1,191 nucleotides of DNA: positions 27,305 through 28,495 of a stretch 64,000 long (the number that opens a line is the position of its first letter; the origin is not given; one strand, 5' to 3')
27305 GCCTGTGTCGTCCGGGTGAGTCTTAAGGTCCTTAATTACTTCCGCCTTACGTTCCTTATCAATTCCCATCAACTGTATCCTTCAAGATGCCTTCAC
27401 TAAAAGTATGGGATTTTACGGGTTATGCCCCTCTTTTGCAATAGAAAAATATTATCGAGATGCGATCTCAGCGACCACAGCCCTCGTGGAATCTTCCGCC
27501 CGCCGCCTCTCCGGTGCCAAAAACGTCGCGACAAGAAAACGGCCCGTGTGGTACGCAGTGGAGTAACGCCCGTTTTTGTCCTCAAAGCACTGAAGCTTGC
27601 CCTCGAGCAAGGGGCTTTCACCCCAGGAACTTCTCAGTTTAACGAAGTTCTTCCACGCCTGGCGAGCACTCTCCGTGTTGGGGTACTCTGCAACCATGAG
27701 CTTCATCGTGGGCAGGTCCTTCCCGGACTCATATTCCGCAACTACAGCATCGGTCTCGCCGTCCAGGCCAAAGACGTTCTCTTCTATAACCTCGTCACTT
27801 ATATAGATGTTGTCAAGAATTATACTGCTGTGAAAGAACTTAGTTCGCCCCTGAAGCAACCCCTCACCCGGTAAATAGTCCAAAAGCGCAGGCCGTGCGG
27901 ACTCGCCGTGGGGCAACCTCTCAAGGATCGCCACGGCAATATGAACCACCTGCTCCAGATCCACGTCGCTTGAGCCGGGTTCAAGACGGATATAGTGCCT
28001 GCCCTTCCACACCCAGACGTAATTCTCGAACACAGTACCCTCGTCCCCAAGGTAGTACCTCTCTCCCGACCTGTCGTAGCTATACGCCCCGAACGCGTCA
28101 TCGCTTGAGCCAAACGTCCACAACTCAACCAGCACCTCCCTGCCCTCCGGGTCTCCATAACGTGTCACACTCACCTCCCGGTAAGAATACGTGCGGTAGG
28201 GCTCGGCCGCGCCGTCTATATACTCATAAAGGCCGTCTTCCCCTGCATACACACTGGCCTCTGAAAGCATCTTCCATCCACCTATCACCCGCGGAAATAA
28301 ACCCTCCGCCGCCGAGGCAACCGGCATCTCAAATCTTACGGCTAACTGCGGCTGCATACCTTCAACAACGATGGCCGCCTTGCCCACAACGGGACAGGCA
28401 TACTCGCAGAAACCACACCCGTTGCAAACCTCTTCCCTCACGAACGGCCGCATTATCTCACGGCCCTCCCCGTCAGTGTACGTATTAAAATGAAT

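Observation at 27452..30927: DsrE/F/H-like sulfur-relay trio translationally coupled to a membrane polyferredoxin carrying an unknown C-terminal domain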

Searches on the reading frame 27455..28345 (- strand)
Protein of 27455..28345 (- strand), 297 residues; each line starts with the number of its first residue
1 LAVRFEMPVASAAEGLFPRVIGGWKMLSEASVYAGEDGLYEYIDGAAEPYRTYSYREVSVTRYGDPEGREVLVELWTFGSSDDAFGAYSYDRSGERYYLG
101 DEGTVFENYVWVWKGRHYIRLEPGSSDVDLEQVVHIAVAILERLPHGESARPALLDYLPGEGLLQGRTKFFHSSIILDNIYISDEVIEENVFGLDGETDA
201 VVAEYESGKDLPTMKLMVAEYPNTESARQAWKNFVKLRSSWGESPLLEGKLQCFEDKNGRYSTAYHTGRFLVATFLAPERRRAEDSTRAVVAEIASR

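Call 14: find_homologous_proteins(query=window:27455-28345:-, max_evalue=0.001)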
Query window:27455-28345:-: 1990 candidates shared short words with the query, none scored E <= 0.001.

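Call 27: search_protein_representatives(protein=window:27455-28345:-)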
Query: 297 residues. Proteins with E-value up to 0.001 (for the whole library): 2461; up to 1e-10: 872; up to 1e-30: 16. The best 150 are listed.
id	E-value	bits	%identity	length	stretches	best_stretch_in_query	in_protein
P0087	6.6e-67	242.1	41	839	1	15-290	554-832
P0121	2.1e-58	214.2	42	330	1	29-285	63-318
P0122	3.5e-53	197.0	39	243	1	69-294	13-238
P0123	4.6e-49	183.5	41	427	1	6-244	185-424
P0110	1.2e-48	182.1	34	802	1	7-285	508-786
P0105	4.6e-47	176.9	35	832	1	12-277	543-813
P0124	4.8e-47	176.9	34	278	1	23-294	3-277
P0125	1.4e-42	162.2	30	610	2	21-279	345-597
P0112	2.7e-38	148.2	35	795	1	21-278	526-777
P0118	6.0e-36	140.5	33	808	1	13-286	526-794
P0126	2.9e-33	131.6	32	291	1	13-283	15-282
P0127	1.1e-32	129.7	34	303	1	14-241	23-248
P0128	2.4e-32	128.6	35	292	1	14-280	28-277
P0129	3.1e-31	125.0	32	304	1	16-290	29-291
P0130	3.6e-31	124.7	35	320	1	12-293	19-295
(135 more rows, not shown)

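Call 37: predict_structure(alignment_id=A1)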
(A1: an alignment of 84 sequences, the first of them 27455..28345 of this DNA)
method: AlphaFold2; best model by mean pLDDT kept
length: 297 residues; sequences in the alignment: 84
mean_pLDDT: 94.5   pTM: 0.91
mean pLDDT of the five models: 94.5, 94.4, 94.3, 94.2, 94.0
residues with pLDDT >= 90: 266; 70-90: 21; 50-70: 8; < 50: 2
segments of 3 or more residues with pLDDT < 50: none
pLDDT, mean of each block of 10 residues (from residue 1): 55 89 97 95 93 97 98 97 97 95 97 98 97 98 90 97 96 94 92 98 94 96 98 97 94 97 98 98 97 97
secondary structure, 60 per line:
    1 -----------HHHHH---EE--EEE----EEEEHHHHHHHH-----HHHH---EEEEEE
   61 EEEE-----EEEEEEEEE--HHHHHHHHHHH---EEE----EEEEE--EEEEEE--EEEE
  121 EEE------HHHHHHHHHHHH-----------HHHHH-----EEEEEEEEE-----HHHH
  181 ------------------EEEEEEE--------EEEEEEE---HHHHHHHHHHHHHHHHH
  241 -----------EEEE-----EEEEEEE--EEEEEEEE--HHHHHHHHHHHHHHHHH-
elements in order: H12-16 E24-26 E31-34 H35-42 H48-51 E55-64 E70-78 H81-91 E95-97 E102-106 E109-114 E117-123 H130-141 H153-157 E163-171 H177-180 E199-205 E214-220 H224-240 E252-255 E261-267 E270-277 H280-296

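Call 45: fold_search(model_id=the predicted structure, library=pdb)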
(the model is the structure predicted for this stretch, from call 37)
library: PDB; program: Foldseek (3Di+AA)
matches with E <= 10: 458; with E <= 0.001: 0
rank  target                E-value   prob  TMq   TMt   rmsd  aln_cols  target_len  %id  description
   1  4esq                  8.6e-03  0.60  0.20  0.28  18.8       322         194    6  Crystal structure of the extracellular domain of PknH from Mycobacterium tuberculosis (released 2012-07-18)
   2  3gse                  2.0e-02  0.07  0.14  0.11  21.4       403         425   10  Crystal structure of menaquinone-specific isochorismate synthase from Yersinia pestis CO92 (released 2009-05-05)
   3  8i6g_A                2.7e-02  0.07  0.12  0.14  20.2       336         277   10  Crystal structure of the African swine fever virus DNA sliding clamp (native form) (released 2023-06-07)
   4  2v42_B                3.0e-02  0.30  0.18  0.19  19.1       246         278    9  Crystal structure of RseB: a sensor for periplasmic stress response in E. coli (released 2007-08-28)
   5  3v7b_B                3.1e-02  0.93  0.22  0.42  10.8       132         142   14  Dip2269 protein from corynebacterium diphtheriae (released 2012-01-11)
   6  5osy_B                3.7e-02  0.10  0.15  0.15  20.0       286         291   12  Human Decapping Scavenger enzyme (hDcpS) in complex with m7G(5'S)ppSp(5'S)G mRNA 5' cap analog (released 2018-05-02)
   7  2v43_B                3.9e-02  0.16  0.18  0.19  16.6       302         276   12  Crystal structure of RseB: a sensor for periplasmic stress response in E. coli (released 2007-08-28)
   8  7ypf_A                6.2e-02  0.06  0.10  0.11  20.4       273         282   11  Crystal structure of AsfvPCNA in space group of P1 (released 2023-08-02)
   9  7cu9_B                7.8e-02  0.77  0.24  0.35  10.2       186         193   10  Crystal structure of the soluble domain of TiME protein from Mycobacterium smegmatis (released 2021-08-25)
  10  4l60                  8.7e-02  0.04  0.11  0.11  19.8       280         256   11  Structure of C81R Mutant PCNA Protein Defective in Mismatch Repair (released 2013-10-02)
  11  6cx4                  9.2e-02  0.04  0.09  0.11  19.7       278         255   12  V180A Mutant of Yeast PCNA (released 2018-04-11)
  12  7cu9_A                9.8e-02  0.82  0.26  0.38   9.1       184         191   10  Crystal structure of the soluble domain of TiME protein from Mycobacterium smegmatis (released 2021-08-25)
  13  7ype                  1.0e-01  0.05  0.10  0.11  20.6       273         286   12  Crystal structure of AsfvPCNA in space group of P63 (released 2023-07-26)
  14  3v7b_A                1.1e-01  0.93  0.24  0.43   9.5       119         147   13  Dip2269 protein from corynebacterium diphtheriae (released 2012-01-11)
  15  2v42_A                1.1e-01  0.13  0.19  0.20  16.6       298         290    9  Crystal structure of RseB: a sensor for periplasmic stress response in E. coli (released 2007-08-28)
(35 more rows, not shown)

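Call 61: find_related_loci(query=A4, collection=metagenome_contigs, flank=6000)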
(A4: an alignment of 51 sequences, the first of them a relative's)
Query A4 (308 aa) in metagenome_contigs; peptide patterns used: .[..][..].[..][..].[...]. (x = any residue, [..] = any of these).
600 stretches matched a pattern (row limit reached: there are more); 576 encode a relative of the query (tblastn E <= 1e-3); the best 80 are kept; 80 distinct loci.
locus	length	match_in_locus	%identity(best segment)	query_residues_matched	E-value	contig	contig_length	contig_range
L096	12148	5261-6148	53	8-303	1e-101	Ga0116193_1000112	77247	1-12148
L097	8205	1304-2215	48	1-308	7e-91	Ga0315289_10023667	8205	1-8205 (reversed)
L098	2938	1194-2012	49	15-305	1e-86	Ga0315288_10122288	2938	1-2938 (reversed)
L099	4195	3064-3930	41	8-305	1e-74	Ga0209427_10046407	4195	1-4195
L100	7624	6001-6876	38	5-295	6e-72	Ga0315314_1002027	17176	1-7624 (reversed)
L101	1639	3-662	51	52-295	1e-75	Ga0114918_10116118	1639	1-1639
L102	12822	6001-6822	39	27-303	1e-71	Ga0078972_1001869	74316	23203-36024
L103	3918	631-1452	43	30-308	2e-71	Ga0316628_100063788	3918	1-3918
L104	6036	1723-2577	39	9-299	3e-71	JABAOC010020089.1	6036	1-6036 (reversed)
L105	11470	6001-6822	42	28-306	6e-70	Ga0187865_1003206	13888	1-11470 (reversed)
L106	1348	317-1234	36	1-304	3e-74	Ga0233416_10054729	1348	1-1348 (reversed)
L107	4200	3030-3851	38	27-305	3e-69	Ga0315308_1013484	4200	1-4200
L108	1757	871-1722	39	9-299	3e-72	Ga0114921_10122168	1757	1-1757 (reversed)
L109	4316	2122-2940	38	27-304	3e-69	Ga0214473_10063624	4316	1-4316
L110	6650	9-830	42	28-306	2e-69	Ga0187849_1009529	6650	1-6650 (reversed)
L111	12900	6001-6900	37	5-303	6e-69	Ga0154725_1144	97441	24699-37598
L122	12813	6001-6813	40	26-303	5e-67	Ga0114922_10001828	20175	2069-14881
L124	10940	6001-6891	39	10-306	2e-66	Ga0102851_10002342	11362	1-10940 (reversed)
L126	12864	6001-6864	39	5-299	3e-66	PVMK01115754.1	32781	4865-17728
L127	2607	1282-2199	36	1-304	5e-67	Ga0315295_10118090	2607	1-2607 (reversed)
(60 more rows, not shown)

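Call 63: search_protein_families(library=pfam, proteins=[L122:6947-7840:+, L126:7896-8843:+, L127:503-1273:+, L111:2835-4241:+, L109:1310-1738:+, L124:5315-5917:+], max_evalue=0.001)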
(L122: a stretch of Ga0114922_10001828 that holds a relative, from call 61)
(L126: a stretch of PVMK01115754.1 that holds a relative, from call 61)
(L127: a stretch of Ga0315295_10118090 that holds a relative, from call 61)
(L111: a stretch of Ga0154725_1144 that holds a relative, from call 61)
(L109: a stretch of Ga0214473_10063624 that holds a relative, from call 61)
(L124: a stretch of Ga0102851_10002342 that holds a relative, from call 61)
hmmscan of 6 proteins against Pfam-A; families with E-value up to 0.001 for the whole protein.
L122:6947-7840:+ (297 aa): 1 family
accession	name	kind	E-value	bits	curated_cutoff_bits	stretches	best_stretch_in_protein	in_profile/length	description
PF04015.17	DUF362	-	1.3e-10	42.1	24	1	140-243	96-199/200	Domain of unknown function (DUF362)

L126:7896-8843:+ (315 aa): 1 family
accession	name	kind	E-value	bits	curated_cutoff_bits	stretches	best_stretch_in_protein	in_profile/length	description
PF04015.17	DUF362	-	3.4e-50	171.3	24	1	85-278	1-198/200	Domain of unknown function (DUF362)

L127:503-1273:+ (256 aa): 6 families
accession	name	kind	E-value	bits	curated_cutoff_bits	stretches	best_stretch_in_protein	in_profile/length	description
PF13187.11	Fer4_9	-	2.3e-05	24.8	27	0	165-183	2-20/52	4Fe-4S dicluster domain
PF13484.11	Fer4_16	-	2.5e-05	25.4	30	1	165-251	2-65/66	4Fe-4S double cluster binding domain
PF12837.12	Fer4_6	-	4.4e-05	23.7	25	1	164-180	8-24/24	4Fe-4S binding domain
PF00037.32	Fer4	-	8.3e-05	22.7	21.1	1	162-180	5-23/24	4Fe-4S binding domain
PF13237.11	Fer4_10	-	9.1e-05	22.8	25.5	0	162-181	6-22/53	4Fe-4S dicluster domain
PF12838.12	Fer4_7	-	0.00028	21.7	27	0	165-252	2-51/52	4Fe-4S dicluster domain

L111:2835-4241:+ (468 aa): 4 families
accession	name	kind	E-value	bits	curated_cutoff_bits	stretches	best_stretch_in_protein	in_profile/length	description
PF13607.11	Succ_CoA_lig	-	1.9e-48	164.2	27.4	1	160-297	1-138/138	Succinyl-CoA ligase like flavodoxin domain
PF13380.12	CoA_binding_2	-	3.1e-23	82.8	22.8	1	15-141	1-114/116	CoA binding domain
PF02629.25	CoA_binding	-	2.1e-16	60.9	22.3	1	13-105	2-97/97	CoA binding domain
PF00549.24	Ligase_CoA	-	4.6e-05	24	24.5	0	354-448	23-122/128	CoA-ligase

L109:1310-1738:+ (142 aa): 0 families

L124:5315-5917:+ (200 aa): 0 families
